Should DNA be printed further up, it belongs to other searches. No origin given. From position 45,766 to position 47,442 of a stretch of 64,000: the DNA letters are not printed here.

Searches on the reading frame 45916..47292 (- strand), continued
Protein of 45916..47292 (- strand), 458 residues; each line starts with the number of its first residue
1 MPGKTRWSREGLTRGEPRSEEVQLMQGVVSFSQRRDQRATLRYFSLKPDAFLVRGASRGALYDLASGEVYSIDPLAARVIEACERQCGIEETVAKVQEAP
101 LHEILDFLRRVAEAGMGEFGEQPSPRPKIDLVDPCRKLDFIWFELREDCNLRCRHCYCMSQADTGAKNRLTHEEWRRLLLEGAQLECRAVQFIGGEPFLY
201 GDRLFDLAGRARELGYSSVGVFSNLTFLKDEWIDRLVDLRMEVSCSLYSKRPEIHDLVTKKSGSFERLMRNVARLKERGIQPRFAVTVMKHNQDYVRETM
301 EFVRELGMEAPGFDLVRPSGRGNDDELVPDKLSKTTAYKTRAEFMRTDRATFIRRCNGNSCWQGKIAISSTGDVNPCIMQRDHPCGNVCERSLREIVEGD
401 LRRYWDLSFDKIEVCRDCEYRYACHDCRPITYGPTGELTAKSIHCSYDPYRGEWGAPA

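Call 42: search_protein_families(library=pfam, proteins=[L001:4520-5650:+], max_evalue=1)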
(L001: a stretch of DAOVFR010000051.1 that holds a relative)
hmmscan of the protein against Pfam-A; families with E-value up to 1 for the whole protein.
L001:4520-5650:+ (376 aa): 12 families
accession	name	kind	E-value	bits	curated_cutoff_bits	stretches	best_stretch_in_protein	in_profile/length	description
PF13431.12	TPR_17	-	3.9e-06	27.2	24.4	2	118-149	3-34/34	Tetratricopeptide repeat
PF00515.34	TPR_1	-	1.7e-05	24.9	27.8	1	130-153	3-26/34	Tetratricopeptide repeat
PF13424.12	TPR_12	-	0.00013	22.5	30.1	1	129-154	46-71/77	Tetratricopeptide repeat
PF13414.12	TPR_11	-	0.00014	22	26.8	1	69-83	24-38/42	TPR repeat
PF13181.12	TPR_8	-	0.00023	21.5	25.7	1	130-157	3-30/34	Tetratricopeptide repeat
PF14559.12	TPR_19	-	0.00027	21.6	25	1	111-156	8-53/68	Tetratricopeptide repeat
PF07719.23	TPR_2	-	0.00031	21.1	27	1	130-154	3-27/34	Tetratricopeptide repeat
PF13374.12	TPR_10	-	0.00039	20.8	27.5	1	130-153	4-27/42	Tetratricopeptide repeat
PF13432.12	TPR_16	-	0.00044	21.1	32.7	1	110-153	13-56/65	Tetratricopeptide repeat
PF13428.12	TPR_14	-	0.0013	19.6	23.5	0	131-155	4-28/44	Tetratricopeptide repeat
PF13176.12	TPR_7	-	0.0076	16.7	27.9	1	130-153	1-24/36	Tetratricopeptide repeat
PF13485.12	Peptidase_MA_2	-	0.11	12.7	32.4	1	298-369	129-199/201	Peptidase MA superfamily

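Call 43: predict_structure(alignment_id=A1)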
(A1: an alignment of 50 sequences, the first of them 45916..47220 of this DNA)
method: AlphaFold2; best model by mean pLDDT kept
length: 434 residues; sequences in the alignment: 50
mean_pLDDT: 88.2   pTM: 0.86
mean pLDDT of the five models: 88.2, 87.2, 86.6, 86.0, 85.4
residues with pLDDT >= 90: 307; 70-90: 78; 50-70: 27; < 50: 22
segments of 3 or more residues with pLDDT < 50: 1-13, 134-138, 312-314
pLDDT, mean of each block of 10 residues (from residue 1): 41 67 96 96 94 96 94 93 97 94 88 95 85 56 85 99 96 94 99 98 97 98 97 95 98 98 93 97 94 66 74 54 92 91 95 82 97 95 91 93 76 80 86 61
secondary structure, 60 per line:
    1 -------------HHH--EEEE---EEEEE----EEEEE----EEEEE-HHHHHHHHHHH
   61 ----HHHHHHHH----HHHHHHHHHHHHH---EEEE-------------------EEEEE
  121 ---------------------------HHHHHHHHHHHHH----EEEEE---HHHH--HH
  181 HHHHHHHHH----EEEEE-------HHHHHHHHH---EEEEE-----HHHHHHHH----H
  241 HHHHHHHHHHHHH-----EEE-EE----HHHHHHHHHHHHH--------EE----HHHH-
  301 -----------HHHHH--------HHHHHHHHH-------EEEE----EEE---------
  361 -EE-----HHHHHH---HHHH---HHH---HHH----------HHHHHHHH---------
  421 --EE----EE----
elements in order: E19-22 E26-30 E35-39 E44-48 H50-60 H65-72 H77-89 E93-96 E116-120 H148-160 E165-169 H173-176 H179-189 E194-198 H206-214 E218-222 H228-235 H240-253 E259-261 H269-281 H296-299 H312-316 H325-333 E341-344 E349-351 H369-374 H378-381 H404-411

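Call 46: fold_search(model_id=the predicted structure, library=pdb)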
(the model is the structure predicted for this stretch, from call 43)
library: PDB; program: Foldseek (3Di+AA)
matches with E <= 10: 1788; with E <= 0.001: 132
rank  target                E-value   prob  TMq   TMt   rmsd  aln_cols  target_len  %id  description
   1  5why_A                2.6e-17  1.00  0.58  0.60   8.4       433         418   16  Structural Insights into Thioether Bond Formation in the Biosynthesis of Sactipeptides (released 2017-07-26)
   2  6efn                  3.9e-17  1.00  0.49  0.55  10.2       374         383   20  Structure of a RiPP maturase, SkfB (released 2018-10-24)
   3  5why_B                4.4e-17  1.00  0.56  0.58   8.7       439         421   16  Structural Insights into Thioether Bond Formation in the Biosynthesis of Sactipeptides (released 2017-07-26)
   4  5wgg_A                3.4e-16  1.00  0.58  0.57   8.2       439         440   17  Structural Insights into Thioether Bond Formation in the Biosynthesis of Sactipeptides (released 2017-07-26)
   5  5v1q_B                2.8e-14  1.00  0.49  0.48  12.1       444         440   16  Crystal structure of Streptococcus suis SuiB (released 2017-08-30)
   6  5v1s_A                7.7e-14  1.00  0.50  0.51  13.2       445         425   16  Crystal structure of Streptococcus suis SuiB bound to S-adenosylmethionine (released 2017-08-30)
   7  5v1q_A                1.5e-13  1.00  0.48  0.49  12.9       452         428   15  Crystal structure of Streptococcus suis SuiB (released 2017-08-30)
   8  5v1s_B                2.3e-13  1.00  0.48  0.49  11.8       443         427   16  Crystal structure of Streptococcus suis SuiB bound to S-adenosylmethionine (released 2017-08-30)
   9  5v1t_A                5.3e-13  1.00  0.50  0.49  14.6       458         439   15  Crystal structure of Streptococcus suis SuiB bound to precursor peptide SuiA (released 2017-08-30)
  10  2fb2_B                2.1e-12  1.00  0.47  0.60   5.8       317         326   15  Structure of the MoaA Arg17/266/268/Ala triple mutant (released 2006-05-09)
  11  8vpo                  2.9e-12  1.00  0.52  0.51   9.3       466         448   14  X-Ray Crystal Structure of TigE from Paramaledivibacter caminithermalis (released 2024-02-07)
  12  6c8v                  3.9e-12  1.00  0.48  0.65   7.9       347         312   19  X-ray structure of PqqE from Methylobacterium extorquens (released 2018-02-14)
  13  1tv7_A                1.2e-11  1.00  0.46  0.59   6.0       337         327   14  Structure of the S-adenosylmethionine dependent Enzyme MoaA (released 2004-08-31)
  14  7vob                  1.3e-11  1.00  0.48  0.61   8.6       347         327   18  The crystal structure of a Radical SAM Enzyme BlsE involved in the Biosynthesis of Blasticidin S (released 2022-05-04)
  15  4k37_A                4.0e-11  1.00  0.53  0.62   6.3       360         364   17  Native anSMEcpe with bound AdoMet (released 2013-05-08)
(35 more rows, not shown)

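Call 48: find_encoding_contigs(protein=P0003, flank=2500, max_places=2)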
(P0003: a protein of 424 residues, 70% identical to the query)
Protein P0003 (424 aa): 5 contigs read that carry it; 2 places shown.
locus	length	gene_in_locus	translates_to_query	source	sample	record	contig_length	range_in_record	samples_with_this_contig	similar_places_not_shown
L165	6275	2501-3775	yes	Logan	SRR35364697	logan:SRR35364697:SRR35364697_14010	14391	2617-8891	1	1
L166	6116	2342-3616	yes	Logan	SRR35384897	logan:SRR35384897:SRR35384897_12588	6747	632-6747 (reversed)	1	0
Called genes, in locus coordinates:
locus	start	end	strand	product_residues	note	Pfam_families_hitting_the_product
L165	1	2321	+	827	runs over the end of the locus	PF04389:Peptidase_M28, PF01546:Peptidase_M20 (weak), PF13860:FlgD_ig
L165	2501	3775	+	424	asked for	PF04055:Radical_SAM, PF13186:SPASM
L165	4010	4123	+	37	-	-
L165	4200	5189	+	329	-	-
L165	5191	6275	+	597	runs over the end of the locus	PF00664:ABC_membrane, PF00005:ABC_tran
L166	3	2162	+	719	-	?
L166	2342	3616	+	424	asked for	PF04055:Radical_SAM, PF13186:SPASM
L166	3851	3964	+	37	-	-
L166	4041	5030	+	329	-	-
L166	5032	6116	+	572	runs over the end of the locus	?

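Call 49: find_encoding_contigs(protein=P0005, flank=2500, max_places=2)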
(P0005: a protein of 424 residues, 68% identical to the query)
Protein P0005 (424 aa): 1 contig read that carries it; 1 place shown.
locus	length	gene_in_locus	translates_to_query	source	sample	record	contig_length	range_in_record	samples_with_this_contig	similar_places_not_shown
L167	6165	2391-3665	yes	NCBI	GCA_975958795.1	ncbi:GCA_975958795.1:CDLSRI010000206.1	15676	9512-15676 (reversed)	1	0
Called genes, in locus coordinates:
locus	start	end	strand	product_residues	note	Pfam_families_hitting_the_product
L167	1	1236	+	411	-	?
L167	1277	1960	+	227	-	PF00072:Response_reg, PF00196:GerE, PF08281:Sigma70_r4_2 (weak)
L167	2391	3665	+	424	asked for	PF04055:Radical_SAM, PF13353:Fer4_12 (weak)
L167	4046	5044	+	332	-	-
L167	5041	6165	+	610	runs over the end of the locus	PF00664:ABC_membrane, PF00005:ABC_tran, PF02463:SMC_N (faint)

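Call 50: find_encoding_contigs(protein=P0007, flank=2500, max_places=2)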
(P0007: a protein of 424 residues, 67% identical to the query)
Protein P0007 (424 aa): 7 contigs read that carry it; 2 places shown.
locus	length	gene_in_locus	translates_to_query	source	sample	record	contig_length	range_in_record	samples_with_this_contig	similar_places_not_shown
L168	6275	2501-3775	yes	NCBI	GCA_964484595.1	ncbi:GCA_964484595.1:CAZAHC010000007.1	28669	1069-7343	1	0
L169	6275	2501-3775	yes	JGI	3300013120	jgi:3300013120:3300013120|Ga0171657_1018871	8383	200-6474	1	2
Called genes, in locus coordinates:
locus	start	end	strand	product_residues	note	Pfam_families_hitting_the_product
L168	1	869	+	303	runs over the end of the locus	PF11551:Omp28, PF18962:Por_Secre_tail (faint)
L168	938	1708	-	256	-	PF01209:Ubie_methyltran, PF13489:Methyltransf_23, PF05175:MTS, PF13847:Methyltransf_31, PF08241:Methyltransf_11, PF08242:Methyltransf_12, PF13649:Methyltransf_25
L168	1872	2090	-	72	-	PF28317:Lant_leader_dom (weak)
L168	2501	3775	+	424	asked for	PF04055:Radical_SAM, PF13186:SPASM (weak)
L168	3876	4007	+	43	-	-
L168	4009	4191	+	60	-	-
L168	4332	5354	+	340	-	-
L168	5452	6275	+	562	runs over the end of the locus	PF00664:ABC_membrane, PF00005:ABC_tran, PF02463:SMC_N (faint)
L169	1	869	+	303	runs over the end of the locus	PF11551:Omp28, PF18962:Por_Secre_tail (faint)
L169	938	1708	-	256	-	PF01209:Ubie_methyltran, PF13489:Methyltransf_23, PF05175:MTS, PF13847:Methyltransf_31, PF08241:Methyltransf_11, PF08242:Methyltransf_12, PF13649:Methyltransf_25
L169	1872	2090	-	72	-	PF28317:Lant_leader_dom (weak)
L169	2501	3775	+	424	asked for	PF04055:Radical_SAM, PF13186:SPASM (weak)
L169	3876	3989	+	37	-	-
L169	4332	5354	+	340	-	-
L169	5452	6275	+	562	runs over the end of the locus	PF00664:ABC_membrane, PF00005:ABC_tran, PF02463:SMC_N (faint)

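Call 51: find_encoding_contigs(protein=P0008, flank=2500, max_places=2)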
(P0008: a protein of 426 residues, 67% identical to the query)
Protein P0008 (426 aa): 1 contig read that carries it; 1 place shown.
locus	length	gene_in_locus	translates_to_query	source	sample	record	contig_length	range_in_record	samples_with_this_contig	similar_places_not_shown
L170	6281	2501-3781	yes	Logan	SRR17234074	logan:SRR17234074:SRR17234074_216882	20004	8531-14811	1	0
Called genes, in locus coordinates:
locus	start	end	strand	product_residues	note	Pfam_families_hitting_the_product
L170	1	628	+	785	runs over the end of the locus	PF05226:CHASE2, PF00989:PAS, PF08448:PAS_4, PF13426:PAS_9, PF00512:HisKA, PF02518:HATPase_c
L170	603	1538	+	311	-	PF00072:Response_reg, PF01078:Mg_chelatase (faint), PF00158:Sigma54_activat, PF14532:Sigma54_activ_2, PF07728:AAA_5 (weak)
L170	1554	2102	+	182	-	PF25601:AAA_lid_14, PF02954:HTH_8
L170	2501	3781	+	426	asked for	PF13353:Fer4_12 (weak), PF04055:Radical_SAM, PF13186:SPASM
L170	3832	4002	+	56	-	-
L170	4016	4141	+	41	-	-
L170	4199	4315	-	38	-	-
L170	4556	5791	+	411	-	PF13230:GATase_4, PF13522:GATase_6 (weak), PF18962:Por_Secre_tail (faint), PF13860:FlgD_ig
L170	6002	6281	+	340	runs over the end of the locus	PF08240:ADH_N, PF00107:ADH_zinc_N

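Call 52: find_encoding_contigs(protein=P0009, flank=2500, max_places=2)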
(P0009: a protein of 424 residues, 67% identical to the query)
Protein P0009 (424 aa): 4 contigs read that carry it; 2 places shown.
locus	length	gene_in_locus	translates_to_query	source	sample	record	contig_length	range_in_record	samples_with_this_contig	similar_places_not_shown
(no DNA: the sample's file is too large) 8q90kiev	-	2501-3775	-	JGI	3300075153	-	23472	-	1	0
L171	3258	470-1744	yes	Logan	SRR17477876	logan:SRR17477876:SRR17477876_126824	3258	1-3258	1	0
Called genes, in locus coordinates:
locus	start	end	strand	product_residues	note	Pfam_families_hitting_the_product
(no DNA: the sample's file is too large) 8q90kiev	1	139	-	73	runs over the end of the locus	-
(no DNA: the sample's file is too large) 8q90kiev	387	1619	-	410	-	-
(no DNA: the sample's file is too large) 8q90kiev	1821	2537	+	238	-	-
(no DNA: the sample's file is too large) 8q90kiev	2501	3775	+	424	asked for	PF04055:Radical_SAM, PF13186:SPASM (weak)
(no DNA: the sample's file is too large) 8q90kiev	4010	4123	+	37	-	-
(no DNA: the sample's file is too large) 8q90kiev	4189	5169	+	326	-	PF13485:Peptidase_MA_2 (weak)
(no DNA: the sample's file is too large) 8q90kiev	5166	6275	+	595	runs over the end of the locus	PF00664:ABC_membrane, PF00005:ABC_tran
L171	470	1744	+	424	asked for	PF04055:Radical_SAM, PF13186:SPASM (weak)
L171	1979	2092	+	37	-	-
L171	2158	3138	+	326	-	PF13485:Peptidase_MA_2 (weak)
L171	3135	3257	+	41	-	?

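Call 53: find_encoding_contigs(protein=P0015, flank=2500, max_places=2)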
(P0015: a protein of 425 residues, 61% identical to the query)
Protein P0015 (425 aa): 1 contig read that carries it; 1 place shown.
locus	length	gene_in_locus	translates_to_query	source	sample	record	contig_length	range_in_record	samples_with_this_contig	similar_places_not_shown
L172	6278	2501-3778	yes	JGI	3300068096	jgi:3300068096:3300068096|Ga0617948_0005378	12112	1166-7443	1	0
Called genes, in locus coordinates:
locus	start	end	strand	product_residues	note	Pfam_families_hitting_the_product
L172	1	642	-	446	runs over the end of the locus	PF02518:HATPase_c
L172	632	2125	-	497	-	PF00072:Response_reg, PF00158:Sigma54_activat, PF14532:Sigma54_activ_2, PF25601:AAA_lid_14, PF18024:HTH_50 (faint), PF02954:HTH_8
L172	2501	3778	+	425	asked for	PF13353:Fer4_12 (weak), PF04055:Radical_SAM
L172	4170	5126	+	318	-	PF13431:TPR_17 (faint), PF13485:Peptidase_MA_2 (weak)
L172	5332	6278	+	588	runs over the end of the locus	PF00664:ABC_membrane, PF00005:ABC_tran, PF02463:SMC_N (faint)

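Call 54: find_encoding_contigs(protein=P0021, flank=2500, max_places=2)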
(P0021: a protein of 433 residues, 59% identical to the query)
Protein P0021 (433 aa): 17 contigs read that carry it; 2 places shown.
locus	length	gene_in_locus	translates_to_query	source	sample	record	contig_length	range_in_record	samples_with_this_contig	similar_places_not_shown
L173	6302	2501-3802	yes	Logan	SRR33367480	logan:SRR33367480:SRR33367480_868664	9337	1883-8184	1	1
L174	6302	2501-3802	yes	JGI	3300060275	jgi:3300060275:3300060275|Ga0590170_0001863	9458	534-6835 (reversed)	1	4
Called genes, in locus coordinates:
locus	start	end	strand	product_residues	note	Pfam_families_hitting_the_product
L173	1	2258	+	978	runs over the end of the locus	PF00069:Pkinase, PF07714:PK_Tyr_Ser-Thr, PF24885:TPR_NPHP3, PF13374:TPR_10, PF13424:TPR_12, PF24885:TPR_NPHP3, PF13374:TPR_10, PF24885:TPR_NPHP3, +21 more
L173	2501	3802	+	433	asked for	PF05402:PqqD (faint), PF04055:Radical_SAM, PF13353:Fer4_12 (weak), PF13186:SPASM (weak)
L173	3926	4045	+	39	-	-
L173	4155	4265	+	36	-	-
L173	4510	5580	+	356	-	-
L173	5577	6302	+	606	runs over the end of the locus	PF00664:ABC_membrane, PF00005:ABC_tran, PF02463:SMC_N (faint), PF13304:AAA_21 (faint)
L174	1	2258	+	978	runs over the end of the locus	PF00069:Pkinase, PF07714:PK_Tyr_Ser-Thr, PF24885:TPR_NPHP3, PF13374:TPR_10, PF13424:TPR_12, PF24885:TPR_NPHP3, PF13374:TPR_10, PF24885:TPR_NPHP3, +21 more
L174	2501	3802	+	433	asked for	PF05402:PqqD (faint), PF04055:Radical_SAM, PF13353:Fer4_12 (weak), PF13186:SPASM (weak)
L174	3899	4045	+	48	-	-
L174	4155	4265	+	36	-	-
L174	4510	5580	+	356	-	-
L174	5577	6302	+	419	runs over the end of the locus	?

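Call 55: find_encoding_contigs(protein=P0028, flank=2500, max_places=2)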
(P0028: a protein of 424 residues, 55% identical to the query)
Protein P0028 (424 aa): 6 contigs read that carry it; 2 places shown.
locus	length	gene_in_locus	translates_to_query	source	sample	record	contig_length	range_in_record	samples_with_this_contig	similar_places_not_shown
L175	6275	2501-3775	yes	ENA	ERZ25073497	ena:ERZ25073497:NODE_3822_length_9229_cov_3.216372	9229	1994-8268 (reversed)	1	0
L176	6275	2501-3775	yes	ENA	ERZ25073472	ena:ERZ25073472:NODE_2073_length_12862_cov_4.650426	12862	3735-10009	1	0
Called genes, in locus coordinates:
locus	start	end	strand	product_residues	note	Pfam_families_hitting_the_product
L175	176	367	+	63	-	-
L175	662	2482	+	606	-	PF00664:ABC_membrane, PF00005:ABC_tran, PF13304:AAA_21 (faint)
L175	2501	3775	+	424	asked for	PF04055:Radical_SAM, PF13353:Fer4_12 (weak), PF13186:SPASM (weak)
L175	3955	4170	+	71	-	-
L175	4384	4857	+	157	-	PF12802:MarR_2, PF01047:MarR, PF13601:HTH_34 (faint), PF01325:Fe_dep_repress (faint), PF13412:HTH_24 (weak)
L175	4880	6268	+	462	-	PF11918:Peptidase_S41_N, PF03572:Peptidase_S41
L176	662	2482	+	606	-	PF00664:ABC_membrane, PF00005:ABC_tran, PF13304:AAA_21 (faint)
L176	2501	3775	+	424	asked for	PF04055:Radical_SAM, PF13353:Fer4_12 (weak), PF13186:SPASM (weak)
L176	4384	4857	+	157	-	PF12802:MarR_2, PF01047:MarR, PF13601:HTH_34 (faint), PF01325:Fe_dep_repress (faint), PF13412:HTH_24 (weak)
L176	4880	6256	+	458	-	PF11918:Peptidase_S41_N, PF03572:Peptidase_S41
